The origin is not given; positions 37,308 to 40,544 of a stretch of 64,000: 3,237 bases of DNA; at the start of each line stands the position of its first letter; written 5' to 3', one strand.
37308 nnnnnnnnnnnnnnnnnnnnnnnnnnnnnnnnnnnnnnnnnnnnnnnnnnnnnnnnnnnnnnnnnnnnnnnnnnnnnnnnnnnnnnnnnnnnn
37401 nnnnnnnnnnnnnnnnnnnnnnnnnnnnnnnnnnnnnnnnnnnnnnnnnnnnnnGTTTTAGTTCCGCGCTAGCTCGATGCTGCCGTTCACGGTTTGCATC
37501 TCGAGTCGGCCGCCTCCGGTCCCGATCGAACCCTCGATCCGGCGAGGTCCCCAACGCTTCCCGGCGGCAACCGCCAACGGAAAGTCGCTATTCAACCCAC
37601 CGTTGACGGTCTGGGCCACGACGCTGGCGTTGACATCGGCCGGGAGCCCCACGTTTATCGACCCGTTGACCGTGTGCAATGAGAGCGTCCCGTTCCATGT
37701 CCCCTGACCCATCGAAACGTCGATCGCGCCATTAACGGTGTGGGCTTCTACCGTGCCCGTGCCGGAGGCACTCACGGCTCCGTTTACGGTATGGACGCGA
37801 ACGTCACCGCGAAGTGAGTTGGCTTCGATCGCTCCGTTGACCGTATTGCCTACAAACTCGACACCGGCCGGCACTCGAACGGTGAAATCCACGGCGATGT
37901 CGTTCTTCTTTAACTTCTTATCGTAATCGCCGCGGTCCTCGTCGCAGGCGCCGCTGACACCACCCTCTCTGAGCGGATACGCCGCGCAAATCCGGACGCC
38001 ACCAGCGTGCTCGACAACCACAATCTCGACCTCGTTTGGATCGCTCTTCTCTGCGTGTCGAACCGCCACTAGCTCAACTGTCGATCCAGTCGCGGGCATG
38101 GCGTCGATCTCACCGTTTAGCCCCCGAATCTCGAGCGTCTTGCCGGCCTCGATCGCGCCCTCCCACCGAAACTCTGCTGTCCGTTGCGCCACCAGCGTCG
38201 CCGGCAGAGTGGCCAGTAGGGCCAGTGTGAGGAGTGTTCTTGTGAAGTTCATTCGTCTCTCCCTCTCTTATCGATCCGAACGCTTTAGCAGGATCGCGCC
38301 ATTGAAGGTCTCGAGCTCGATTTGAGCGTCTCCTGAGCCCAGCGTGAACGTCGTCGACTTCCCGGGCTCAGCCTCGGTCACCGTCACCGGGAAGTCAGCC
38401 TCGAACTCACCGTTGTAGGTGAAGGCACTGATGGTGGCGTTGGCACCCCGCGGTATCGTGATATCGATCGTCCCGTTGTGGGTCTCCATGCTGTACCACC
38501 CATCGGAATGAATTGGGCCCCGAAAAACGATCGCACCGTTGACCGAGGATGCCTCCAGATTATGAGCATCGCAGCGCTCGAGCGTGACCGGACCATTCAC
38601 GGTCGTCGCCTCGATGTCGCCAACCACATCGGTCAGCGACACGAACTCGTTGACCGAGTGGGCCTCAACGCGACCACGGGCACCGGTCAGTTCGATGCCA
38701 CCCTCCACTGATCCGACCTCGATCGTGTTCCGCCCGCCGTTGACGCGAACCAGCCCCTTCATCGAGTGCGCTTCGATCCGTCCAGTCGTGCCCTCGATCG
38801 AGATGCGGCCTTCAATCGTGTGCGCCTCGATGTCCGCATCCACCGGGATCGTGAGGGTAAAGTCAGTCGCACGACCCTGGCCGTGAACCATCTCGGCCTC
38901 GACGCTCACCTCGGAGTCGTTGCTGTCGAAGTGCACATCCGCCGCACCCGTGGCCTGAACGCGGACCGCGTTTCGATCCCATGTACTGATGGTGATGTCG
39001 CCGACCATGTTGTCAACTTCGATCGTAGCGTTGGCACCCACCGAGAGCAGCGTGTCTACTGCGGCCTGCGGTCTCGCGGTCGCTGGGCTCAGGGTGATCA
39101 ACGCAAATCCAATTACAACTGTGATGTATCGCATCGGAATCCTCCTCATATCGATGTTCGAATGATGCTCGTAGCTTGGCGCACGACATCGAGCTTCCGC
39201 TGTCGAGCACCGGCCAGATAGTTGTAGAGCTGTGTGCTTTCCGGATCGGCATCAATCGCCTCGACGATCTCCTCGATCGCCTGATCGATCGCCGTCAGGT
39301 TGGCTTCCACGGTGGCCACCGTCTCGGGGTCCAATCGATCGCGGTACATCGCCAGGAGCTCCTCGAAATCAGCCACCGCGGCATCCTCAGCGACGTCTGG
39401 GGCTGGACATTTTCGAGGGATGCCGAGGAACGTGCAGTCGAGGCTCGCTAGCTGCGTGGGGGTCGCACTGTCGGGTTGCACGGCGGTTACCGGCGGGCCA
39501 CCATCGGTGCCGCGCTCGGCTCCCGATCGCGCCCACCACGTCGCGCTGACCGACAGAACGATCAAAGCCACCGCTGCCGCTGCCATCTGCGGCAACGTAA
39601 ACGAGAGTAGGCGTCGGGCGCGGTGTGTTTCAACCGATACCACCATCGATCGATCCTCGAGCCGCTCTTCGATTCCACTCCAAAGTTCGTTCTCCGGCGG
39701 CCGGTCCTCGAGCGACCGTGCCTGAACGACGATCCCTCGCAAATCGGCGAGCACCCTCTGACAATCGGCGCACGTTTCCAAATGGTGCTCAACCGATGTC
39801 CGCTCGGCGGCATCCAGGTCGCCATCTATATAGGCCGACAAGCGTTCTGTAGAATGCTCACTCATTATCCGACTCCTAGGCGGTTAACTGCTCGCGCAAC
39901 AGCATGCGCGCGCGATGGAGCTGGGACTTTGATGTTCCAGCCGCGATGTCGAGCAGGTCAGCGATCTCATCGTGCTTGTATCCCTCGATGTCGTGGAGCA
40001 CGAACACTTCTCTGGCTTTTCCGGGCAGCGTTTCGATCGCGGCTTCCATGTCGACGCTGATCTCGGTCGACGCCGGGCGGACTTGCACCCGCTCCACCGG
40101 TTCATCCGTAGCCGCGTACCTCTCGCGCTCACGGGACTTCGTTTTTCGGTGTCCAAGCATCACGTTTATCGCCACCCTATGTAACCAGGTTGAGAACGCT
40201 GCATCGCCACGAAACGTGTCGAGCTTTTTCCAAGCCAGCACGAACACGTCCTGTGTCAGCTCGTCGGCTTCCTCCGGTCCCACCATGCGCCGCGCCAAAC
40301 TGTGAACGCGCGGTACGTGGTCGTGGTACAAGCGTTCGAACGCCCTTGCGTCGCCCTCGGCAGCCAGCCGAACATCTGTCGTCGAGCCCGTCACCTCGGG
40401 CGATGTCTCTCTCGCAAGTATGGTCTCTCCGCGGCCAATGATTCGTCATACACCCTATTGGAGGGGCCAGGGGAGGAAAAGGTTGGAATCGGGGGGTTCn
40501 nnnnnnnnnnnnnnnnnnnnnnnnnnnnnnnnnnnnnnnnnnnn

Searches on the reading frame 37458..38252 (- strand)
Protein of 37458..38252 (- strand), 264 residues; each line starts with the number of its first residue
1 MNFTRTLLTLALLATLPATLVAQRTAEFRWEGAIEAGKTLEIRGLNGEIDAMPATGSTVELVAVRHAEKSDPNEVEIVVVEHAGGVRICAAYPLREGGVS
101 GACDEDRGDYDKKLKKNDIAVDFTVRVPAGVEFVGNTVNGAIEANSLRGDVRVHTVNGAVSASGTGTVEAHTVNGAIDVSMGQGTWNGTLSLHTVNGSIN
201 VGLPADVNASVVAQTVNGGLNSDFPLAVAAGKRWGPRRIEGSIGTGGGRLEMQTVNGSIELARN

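Call 8: search_protein_families(library=pfam, proteins=[window:37458-38252:-], max_evalue=0.001)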
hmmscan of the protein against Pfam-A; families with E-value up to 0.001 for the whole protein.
window:37458-38252:- (264 aa): 1 family
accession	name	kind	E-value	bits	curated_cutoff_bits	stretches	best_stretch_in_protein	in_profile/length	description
PF13349.12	DUF4097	-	1.4e-06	28.3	22.9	1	150-261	147-246/247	Toastrack DUF4097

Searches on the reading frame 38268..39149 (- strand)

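Call 9: search_protein_families(library=pfam, proteins=[window:38268-39149:-], max_evalue=0.001)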
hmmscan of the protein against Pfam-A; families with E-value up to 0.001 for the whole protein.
window:38268-39149:- (293 aa): 2 families
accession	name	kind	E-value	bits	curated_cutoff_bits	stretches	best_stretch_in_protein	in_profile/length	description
PF13349.12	DUF4097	-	7.6e-08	32.5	22.9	1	42-286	3-244/247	Toastrack DUF4097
PF11259.13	DUF3060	-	0.00081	19.5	23.1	1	118-170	1-52/58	Protein of unknown function (DUF3060)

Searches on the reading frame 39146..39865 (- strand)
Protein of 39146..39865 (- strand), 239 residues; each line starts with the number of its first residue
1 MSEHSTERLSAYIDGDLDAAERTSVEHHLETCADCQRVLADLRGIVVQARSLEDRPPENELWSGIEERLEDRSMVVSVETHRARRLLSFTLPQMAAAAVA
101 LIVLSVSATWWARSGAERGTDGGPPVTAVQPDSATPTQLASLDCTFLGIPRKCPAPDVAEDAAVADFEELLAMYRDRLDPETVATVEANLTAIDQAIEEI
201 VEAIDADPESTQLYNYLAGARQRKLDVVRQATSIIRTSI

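Call 9: search_protein_families(library=pfam, proteins=[window:39146-39865:-], max_evalue=0.001)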
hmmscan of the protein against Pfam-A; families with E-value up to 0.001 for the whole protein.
window:39146-39865:- (239 aa): 1 family
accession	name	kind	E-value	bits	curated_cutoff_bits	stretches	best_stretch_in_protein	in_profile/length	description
PF13490.11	zf-HC2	-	2.4e-11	43.9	22.2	1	6-36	5-35/35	Putative zinc-finger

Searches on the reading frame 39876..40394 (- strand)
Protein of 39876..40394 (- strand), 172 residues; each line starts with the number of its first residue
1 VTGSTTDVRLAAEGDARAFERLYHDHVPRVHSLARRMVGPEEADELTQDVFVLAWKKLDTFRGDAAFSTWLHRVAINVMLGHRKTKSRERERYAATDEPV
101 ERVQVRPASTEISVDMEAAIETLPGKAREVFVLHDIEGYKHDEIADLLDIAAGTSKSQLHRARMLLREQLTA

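Call 9: search_protein_families(library=pfam, proteins=[window:39876-40394:-], max_evalue=0.001)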
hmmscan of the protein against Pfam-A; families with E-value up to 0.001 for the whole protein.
window:39876-40394:- (172 aa): 4 families
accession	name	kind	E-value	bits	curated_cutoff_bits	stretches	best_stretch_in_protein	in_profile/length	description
PF04542.20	Sigma70_r2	-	1.9e-17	63.3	24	1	22-88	1-70/71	Sigma-70 region 2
PF08281.18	Sigma70_r4_2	-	7.1e-17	61.2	25.7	1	116-165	4-53/54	Sigma-70, region 4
PF04545.22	Sigma70_r4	-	1.8e-07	31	24.1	1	119-168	1-50/50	Sigma-70, region 4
PF07638.17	Sigma70_ECF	-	2.1e-05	25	21.1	1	12-170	12-183/185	ECF sigma factor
